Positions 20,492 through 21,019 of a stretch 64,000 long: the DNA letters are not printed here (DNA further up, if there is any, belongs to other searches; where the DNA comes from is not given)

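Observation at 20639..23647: dCache-HAMP receptor whose output is a long poly-Pro linker plus an unassigned roughly 75-aa C-terminal domain, co-oriented with a secreted beta-rich protein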

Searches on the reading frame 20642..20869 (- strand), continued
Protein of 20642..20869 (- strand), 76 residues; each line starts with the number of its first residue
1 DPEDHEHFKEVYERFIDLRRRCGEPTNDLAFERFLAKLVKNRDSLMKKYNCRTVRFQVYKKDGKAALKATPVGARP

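Call 52: search_solved_structures(query=A1, max_evalue=10, show_alignments=2)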
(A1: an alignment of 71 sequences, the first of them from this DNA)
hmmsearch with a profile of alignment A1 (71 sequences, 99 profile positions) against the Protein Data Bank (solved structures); distinct sequences matched with E-value up to 10: 4.
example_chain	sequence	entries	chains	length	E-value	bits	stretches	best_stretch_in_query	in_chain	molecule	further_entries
3jqh_A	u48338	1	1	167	0.00025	24.8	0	26-50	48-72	C-type lectin domain family 4 member M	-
6lp3_C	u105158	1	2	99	0.32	14.8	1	12-69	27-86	GTPase-activating protein BEM3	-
2mbl_A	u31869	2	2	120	0.53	14.1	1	60-91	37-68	Top7 Fold Protein Top7m13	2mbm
2k0s_A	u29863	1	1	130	3.6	11.5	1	23-69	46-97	ADP-ribosylation factor-like protein 2-binding protein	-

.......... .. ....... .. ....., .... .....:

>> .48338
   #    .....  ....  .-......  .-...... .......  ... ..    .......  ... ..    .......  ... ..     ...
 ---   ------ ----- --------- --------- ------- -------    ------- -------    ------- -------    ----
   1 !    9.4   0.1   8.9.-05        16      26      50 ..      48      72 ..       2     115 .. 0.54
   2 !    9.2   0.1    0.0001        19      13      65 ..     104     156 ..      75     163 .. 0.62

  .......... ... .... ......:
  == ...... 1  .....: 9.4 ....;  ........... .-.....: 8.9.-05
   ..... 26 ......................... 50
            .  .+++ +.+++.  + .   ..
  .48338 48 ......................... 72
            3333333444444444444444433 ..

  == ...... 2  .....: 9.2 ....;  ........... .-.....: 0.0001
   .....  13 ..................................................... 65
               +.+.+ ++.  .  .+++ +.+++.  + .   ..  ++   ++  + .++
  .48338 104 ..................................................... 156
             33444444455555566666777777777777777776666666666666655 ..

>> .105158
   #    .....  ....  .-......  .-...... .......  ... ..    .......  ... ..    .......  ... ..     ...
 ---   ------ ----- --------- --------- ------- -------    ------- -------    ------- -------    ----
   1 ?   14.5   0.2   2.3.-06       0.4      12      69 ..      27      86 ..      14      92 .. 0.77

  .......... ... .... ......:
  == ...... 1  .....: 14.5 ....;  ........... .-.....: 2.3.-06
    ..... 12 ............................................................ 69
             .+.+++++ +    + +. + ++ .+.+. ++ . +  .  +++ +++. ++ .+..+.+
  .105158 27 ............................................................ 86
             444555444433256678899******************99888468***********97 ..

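Call 53: find_encoding_contigs(protein=P0041, flank=6000, max_places=2)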
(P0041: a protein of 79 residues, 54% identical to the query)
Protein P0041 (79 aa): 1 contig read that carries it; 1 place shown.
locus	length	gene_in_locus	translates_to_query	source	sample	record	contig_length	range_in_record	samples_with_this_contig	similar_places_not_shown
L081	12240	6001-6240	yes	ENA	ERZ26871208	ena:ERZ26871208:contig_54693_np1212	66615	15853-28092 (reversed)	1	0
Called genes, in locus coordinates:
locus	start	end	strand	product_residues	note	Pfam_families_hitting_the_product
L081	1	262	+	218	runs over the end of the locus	PF01618:MotA_ExbB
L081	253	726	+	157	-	PF02472:ExbD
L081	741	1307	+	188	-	PF02472:ExbD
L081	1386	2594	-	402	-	-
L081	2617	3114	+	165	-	-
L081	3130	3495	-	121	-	PF14489:QueF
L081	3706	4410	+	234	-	-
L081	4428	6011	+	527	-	-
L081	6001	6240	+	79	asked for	-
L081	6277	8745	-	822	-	PF00912:Transgly, PF00905:Transpeptidase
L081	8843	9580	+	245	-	PF00005:ABC_tran, PF02463:SMC_N (faint), PF13304:AAA_21 (faint)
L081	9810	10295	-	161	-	-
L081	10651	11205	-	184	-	PF00588:SpoU_methylase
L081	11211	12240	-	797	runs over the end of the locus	PF00912:Transgly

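Call 54: find_encoding_contigs(protein=P0068, flank=6000, max_places=2)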
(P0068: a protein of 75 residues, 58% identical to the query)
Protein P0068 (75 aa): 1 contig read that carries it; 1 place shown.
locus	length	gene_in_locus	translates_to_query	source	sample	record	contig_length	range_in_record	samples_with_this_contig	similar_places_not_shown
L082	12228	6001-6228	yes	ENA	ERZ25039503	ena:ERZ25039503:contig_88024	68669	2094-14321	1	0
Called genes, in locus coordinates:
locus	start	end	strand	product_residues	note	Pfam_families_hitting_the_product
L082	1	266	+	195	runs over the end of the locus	PF05362:Lon_C, PF13541:ChlI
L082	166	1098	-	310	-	-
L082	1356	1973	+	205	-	PF02445:NadA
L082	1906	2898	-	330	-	PF10459:Peptidase_S46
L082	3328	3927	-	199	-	PF10459:Peptidase_S46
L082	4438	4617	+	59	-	-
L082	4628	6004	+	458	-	-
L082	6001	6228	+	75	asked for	-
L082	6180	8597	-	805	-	PF00912:Transgly, PF17092:PCB_OB, PF00905:Transpeptidase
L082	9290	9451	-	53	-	-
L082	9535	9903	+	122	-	PF00691:OmpA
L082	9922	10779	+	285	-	PF13428:TPR_14 (faint), PF07719:TPR_2 (faint), PF13432:TPR_16, PF14559:TPR_19 (weak), PF13174:TPR_6 (weak)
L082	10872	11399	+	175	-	PF05157:MshEN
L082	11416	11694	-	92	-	-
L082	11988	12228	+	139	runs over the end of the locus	-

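Call 56: find_homologous_proteins(query=A1, max_evalue=0.001)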
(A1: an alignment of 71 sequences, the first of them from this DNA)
Query A1 (71 sequences) (76 aa, profile of the alignment): 1129 proteins with E <= 0.001 among 8000 candidates; the best 120 are listed.
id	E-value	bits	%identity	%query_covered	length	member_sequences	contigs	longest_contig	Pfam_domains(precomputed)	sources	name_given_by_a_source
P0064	9.1e-40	153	54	92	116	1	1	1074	-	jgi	jgi:hypothetical protein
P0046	1.4e-39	152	57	95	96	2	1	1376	-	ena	-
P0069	2.9e-39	151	54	95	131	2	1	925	-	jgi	jgi:hypothetical protein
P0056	3.3e-39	151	54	95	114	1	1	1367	-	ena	-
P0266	3.9e-39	151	56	92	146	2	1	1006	-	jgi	jgi:hypothetical protein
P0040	4.0e-39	151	56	92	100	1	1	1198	-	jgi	jgi:hypothetical protein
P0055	4.5e-39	151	57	95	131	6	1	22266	-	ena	-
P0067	4.7e-39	151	54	92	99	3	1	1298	-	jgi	jgi:hypothetical protein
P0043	7.3e-39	150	53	95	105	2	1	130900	-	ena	-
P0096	7.5e-39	150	56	95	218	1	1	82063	-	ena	-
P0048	8.0e-39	150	54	95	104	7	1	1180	-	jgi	jgi:hypothetical protein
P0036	9.0e-39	150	56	95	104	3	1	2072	-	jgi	jgi:hypothetical protein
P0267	1.5e-38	149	54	95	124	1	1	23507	-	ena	-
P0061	1.5e-38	149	56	92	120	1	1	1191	-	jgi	jgi:hypothetical protein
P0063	1.6e-38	149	54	92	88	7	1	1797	-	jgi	-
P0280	7.6e-37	144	53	92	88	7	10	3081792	-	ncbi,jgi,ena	jgi:hypothetical protein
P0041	1.7e-35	139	54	92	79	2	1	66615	-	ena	-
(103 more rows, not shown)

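Call 57: find_encoding_contigs(protein=P0280, flank=5000, max_places=3)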
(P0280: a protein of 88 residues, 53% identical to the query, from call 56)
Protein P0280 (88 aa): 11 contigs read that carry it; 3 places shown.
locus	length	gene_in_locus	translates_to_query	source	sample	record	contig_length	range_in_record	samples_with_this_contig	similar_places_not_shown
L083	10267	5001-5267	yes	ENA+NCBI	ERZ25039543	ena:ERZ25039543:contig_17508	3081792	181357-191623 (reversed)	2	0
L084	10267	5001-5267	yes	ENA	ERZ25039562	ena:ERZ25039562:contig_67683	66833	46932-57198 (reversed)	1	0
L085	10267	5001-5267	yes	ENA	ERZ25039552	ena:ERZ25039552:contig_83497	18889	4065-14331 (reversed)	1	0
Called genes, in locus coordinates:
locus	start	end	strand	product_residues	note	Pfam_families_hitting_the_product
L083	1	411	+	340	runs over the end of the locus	PF13646:HEAT_2 (weak), PF03130:HEAT_PBS (faint), PF13646:HEAT_2 (weak)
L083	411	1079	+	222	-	-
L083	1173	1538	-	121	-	PF14489:QueF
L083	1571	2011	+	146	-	-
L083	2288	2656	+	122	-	-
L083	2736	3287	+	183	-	-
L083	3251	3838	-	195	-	-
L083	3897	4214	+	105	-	-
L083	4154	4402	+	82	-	-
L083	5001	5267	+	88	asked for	-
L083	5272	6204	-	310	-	PF00905:Transpeptidase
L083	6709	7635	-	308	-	PF00912:Transgly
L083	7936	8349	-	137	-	PF00588:SpoU_methylase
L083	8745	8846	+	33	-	-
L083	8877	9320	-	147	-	-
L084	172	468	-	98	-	PF01850:PIN (weak)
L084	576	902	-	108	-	PF04014:MazE_antitoxin (weak)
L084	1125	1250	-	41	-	PF14489:QueF (weak)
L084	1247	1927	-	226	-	-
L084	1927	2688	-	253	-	-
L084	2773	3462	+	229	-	PF13620:CarboxypepD_reg (faint)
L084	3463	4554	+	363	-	PF14827:dCache_3 (weak)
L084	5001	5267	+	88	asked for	-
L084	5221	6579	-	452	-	PF00905:Transpeptidase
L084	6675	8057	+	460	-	-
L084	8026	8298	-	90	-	PF00588:SpoU_methylase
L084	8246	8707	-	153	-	PF00588:SpoU_methylase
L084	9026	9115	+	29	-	PF09604:Potass_KdpF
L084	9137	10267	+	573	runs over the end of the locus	PF03814:KdpA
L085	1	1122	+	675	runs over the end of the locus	PF03130:HEAT_PBS (faint), PF13646:HEAT_2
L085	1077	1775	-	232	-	-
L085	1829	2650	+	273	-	PF21088:MS_channel_1st (weak), PF00924:MS_channel_2nd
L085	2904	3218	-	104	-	-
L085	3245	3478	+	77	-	PF13620:CarboxypepD_reg (weak), PF13715:CarbopepD_reg_2 (weak)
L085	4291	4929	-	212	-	-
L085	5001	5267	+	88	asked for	-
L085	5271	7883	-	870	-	PF00912:Transgly, PF00905:Transpeptidase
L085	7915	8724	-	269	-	PF00588:SpoU_methylase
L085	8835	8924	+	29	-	PF09604:Potass_KdpF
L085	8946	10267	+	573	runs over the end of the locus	PF03814:KdpA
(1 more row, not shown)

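Call 59: search_protein_families(library=pfam, proteins=[L018:5076-6530:+, L018:3374-4429:-, L019:3156-4184:+, L018:40-957:+, L021:976-1890:+, L021:1879-2778:-, L019:4281-6059:-, L027:6563-6910:-, L022:8044-8421:+, L021:17611-18981:-], max_evalue=0.001)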
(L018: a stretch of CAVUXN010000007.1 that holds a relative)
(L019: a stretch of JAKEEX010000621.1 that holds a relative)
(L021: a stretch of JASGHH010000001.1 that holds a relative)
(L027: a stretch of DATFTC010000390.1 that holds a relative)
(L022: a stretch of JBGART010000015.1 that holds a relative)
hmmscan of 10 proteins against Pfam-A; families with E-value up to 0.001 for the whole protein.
L018:5076-6530:+ (484 aa): 1 family
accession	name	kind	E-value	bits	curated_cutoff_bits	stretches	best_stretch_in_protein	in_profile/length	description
PF00282.25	Pyridoxal_deC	-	9.7e-95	317.9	27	1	35-402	1-373/375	Pyridoxal-dependent decarboxylase conserved domain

L018:3374-4429:- (351 aa): 2 families
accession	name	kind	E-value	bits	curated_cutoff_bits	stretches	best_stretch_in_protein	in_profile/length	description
PF01590.32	GAF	-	6e-11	43.4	22.4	1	254-344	44-130/133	GAF domain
PF13185.12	GAF_2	-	2.1e-10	41.4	28.6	1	214-347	11-135/136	GAF domain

L019:3156-4184:+ (342 aa): 1 family
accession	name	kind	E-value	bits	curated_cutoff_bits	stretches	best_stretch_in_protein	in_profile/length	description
PF01142.23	TruD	-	2.3e-80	270.9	27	2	4-177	5-188/412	tRNA pseudouridine synthase D (TruD)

L018:40-957:+ (305 aa): 2 families
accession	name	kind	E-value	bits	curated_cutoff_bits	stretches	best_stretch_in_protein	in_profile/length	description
PF13462.12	Thioredoxin_4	-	2.9e-19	70.3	23.2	1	129-282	4-159/165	Thioredoxin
PF01323.26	DSBA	-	3e-16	60.2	25.6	1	141-275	1-176/191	DSBA-like thioredoxin domain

L021:976-1890:+ (304 aa): 3 families
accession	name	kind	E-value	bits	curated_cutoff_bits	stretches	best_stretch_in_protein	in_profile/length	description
PF00990.26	GGDEF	-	1.4e-46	158.7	23.8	1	137-295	1-161/161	Diguanylate cyclase, GGDEF domain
PF00498.31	FHA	-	1.3e-16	61.2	20.7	1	49-112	2-67/67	FHA domain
PF16697.10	Yop-YscD_cpl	-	2.1e-10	41.1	33.2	1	37-120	8-91/94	Inner membrane component of T3SS, cytoplasmic domain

L021:1879-2778:- (299 aa): 2 families
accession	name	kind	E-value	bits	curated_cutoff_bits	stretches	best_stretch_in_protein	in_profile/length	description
PF00990.26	GGDEF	-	1.3e-12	48.2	23.8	1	125-278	3-161/161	Diguanylate cyclase, GGDEF domain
PF24898.2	GGDEF_GdpP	-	0.00064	20.4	30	1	235-280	76-117/126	Cyclic-di-AMP phosphodiesterase GdpP-like, GGDEF domain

L019:4281-6059:- (592 aa): 2 families
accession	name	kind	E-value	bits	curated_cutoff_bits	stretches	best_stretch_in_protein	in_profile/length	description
PF00691.25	OmpA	-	1.3e-18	67.6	27.2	1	487-584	1-98/98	OmpA family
PF02412.23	TSP_3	-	2.5e-17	62.7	25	1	437-456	12-30/36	Thrombospondin type 3 repeat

L027:6563-6910:- (115 aa): 1 family
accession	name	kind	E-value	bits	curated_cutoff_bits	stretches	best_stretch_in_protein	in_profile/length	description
PF14346.11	DUF4398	-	1.9e-09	38.3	27.9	1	35-103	2-70/78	Domain of unknown function (DUF4398)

L022:8044-8421:+ (125 aa): 1 family
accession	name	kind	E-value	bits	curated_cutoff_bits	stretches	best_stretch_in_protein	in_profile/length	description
PF02482.25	Ribosomal_S30AE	-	6.5e-12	46.5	23.7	1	5-100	3-87/88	Sigma 54 modulation protein / S30EA ribosomal protein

L021:17611-18981:- (456 aa): 2 families
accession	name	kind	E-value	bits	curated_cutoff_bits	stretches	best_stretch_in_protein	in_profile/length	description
PF13517.12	FG-GAP_3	-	2.1e-09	38.3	26.9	0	193-214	40-61/61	FG-GAP-like repeat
PF01839.29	FG-GAP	-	2.1e-09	37.5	22.1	0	423-442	5-24/37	FG-GAP repeat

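Call 64: search_protein_families(library=pfam, alignment_id=A1, max_evalue=1)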
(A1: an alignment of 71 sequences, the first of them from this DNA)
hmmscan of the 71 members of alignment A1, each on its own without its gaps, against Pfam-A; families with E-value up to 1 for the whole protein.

A. member 1, seq(76 aa): 1 family
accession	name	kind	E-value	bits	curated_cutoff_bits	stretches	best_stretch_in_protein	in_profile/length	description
PF21650.2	DnaG_cat_HB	-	0.16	12.5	27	1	26-47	17-37/63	DNA primase DnaG, catalytic core, helical bundle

B. families by the number of members that match (of 71 scanned): 19 families
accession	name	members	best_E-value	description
PF08785.16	Ku_PK_bind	4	0.039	Ku C terminal domain like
PF21423.2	AhtL-like_1st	3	0.063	Pyrogallol hydroxytransferase large subunit-like, domain 1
PF17087.10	HHV-5_US34A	3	0.13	Herpesvirus US34A protein family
PF20514.4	ROXA-like_wH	2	0.15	ROXA-like winged helix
PF06315.17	AceK_kinase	1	0.043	Isocitrate dehydrogenase kinase/phosphatase (AceK) kinase domain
PF04559.17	Herpes_UL17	1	0.043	Herpesvirus UL17 protein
PF13031.12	DUF3892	1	0.062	Protein of unknown function (DUF3892)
PF05350.17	GSK-3_bind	1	0.12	Glycogen synthase kinase-3 binding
PF11662.13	DUF3263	1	0.13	Protein of unknown function (DUF3263)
PF17813.7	RET_CLD4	1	0.13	RET Cadherin like domain 4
PF16986.11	CzcE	1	0.13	Heavy-metal resistance protein CzcE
PF23005.1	DUF7032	1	0.14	Domain of unknown function (DUF7032)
PF20187.3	DUF6550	1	0.14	Family of unknown function (DUF6550)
PF21650.2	DnaG_cat_HB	1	0.16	DNA primase DnaG, catalytic core, helical bundle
PF11610.13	Ste5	1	0.16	Scaffold protein Ste5, Fus3-binding region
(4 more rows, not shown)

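Call 68: search_protein_families(library=pfam, proteins=[L020:8483-10231:+, L067:3299-5482:+, L032:7967-10204:+, L068:8384-10210:+, L021:8390-10219:+, L001:2872-5082:+, L010:7961-10225:+, L014:4674-6749:+, L081:4428-6011:+], max_evalue=0.1)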
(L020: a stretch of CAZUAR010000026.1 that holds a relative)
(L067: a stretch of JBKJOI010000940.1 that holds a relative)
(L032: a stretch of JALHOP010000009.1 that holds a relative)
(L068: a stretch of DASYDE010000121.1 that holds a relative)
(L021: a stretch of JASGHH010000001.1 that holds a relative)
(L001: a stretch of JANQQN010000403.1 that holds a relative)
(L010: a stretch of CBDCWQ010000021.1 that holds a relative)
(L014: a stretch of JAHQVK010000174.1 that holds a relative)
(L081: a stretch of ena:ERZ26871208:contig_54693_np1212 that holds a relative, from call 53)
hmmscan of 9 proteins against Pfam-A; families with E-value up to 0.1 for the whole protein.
L020:8483-10231:+ (582 aa): 1 family
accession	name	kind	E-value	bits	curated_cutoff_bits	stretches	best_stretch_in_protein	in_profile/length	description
PF05228.19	CHASE4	-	0.038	14.6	26.2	1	110-202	49-135/140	CHASE4 domain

L067:3299-5482:+ (727 aa): 0 families

L032:7967-10204:+ (745 aa): 0 families

L068:8384-10210:+ (608 aa): 1 family
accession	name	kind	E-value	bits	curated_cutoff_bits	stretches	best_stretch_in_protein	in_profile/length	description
PF17203.10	sCache_3_2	-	0.069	13.7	28.4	0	67-185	38-125/140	Single cache domain 3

L021:8390-10219:+ (609 aa): 0 families

L001:2872-5082:+ (736 aa): 1 family
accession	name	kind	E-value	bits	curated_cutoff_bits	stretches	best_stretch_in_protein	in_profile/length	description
PF05228.19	CHASE4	-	0.00059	20.4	26.2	1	111-204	50-139/140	CHASE4 domain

L010:7961-10225:+ (754 aa): 0 families

L014:4674-6749:+ (691 aa): 1 family
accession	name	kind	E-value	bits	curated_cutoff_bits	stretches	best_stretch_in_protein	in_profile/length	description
PF05228.19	CHASE4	-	0.051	14.1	26.2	1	121-211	52-139/140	CHASE4 domain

L081:4428-6011:+ (527 aa): 1 family
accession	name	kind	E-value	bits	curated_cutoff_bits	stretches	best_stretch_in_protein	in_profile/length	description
PF17203.10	sCache_3_2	-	2.2e-06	28.2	28.4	1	106-187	50-128/140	Single cache domain 3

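Call 72: search_protein_families(library=phrogs, proteins=[window:20642-20869:-], max_evalue=1)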
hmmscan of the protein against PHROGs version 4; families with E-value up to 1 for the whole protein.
seq(76 aa): 0 families
